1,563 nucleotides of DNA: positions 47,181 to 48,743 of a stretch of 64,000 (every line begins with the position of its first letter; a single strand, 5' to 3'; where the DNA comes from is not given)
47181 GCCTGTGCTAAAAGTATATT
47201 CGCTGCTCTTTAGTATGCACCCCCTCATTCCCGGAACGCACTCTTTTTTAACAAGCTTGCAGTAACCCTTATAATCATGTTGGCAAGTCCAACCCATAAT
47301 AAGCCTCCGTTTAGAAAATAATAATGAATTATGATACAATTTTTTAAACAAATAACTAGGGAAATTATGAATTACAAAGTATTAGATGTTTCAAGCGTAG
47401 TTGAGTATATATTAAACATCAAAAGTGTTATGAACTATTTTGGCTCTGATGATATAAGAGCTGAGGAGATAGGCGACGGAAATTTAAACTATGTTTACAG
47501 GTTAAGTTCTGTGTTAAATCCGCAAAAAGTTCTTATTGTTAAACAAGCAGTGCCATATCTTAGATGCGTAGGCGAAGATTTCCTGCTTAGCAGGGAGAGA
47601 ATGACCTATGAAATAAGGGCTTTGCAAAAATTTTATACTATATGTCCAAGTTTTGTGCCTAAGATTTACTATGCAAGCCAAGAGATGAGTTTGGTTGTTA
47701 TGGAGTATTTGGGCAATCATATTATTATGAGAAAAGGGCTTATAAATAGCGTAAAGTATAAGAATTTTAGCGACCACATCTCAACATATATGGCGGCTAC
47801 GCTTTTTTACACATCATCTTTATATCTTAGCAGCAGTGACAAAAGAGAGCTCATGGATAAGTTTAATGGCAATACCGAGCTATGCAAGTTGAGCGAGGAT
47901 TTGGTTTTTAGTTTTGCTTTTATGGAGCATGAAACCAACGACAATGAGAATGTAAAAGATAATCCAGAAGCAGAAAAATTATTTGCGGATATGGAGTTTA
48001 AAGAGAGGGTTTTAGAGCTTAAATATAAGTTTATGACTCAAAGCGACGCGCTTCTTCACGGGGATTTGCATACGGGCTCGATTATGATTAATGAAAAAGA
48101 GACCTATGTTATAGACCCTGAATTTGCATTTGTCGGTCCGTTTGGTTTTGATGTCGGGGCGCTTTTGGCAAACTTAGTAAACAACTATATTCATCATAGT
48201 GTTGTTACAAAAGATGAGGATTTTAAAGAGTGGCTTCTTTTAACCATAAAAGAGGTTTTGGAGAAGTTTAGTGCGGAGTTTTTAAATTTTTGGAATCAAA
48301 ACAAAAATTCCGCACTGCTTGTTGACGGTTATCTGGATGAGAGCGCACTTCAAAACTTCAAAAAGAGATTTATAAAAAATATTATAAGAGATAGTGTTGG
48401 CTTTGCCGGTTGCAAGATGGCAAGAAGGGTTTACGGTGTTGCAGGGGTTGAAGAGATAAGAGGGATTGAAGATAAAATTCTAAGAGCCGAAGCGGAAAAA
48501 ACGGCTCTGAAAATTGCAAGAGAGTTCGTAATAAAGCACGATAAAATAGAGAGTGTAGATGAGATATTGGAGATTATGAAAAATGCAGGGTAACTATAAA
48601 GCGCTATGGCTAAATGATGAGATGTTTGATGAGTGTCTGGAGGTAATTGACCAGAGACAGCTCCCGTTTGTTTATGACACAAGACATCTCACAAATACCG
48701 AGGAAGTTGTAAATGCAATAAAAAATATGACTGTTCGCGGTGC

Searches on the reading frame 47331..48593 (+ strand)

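Call 51: search_protein_families(library=pfam, proteins=[window:47331-48593:+], max_evalue=0.001)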
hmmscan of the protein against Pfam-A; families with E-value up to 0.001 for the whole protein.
window:47331-48593:+ (420 aa): 2 families
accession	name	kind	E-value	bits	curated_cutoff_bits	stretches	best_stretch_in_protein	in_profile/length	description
PF01636.29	APH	-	4.5e-09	36.9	23.2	1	87-282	33-213/239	Phosphotransferase enzyme family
PF04655.20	APH_6_hur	-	0.00088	19.1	27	0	240-286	160-206/252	Aminoglycoside/hydroxyurea antibiotic resistance kinase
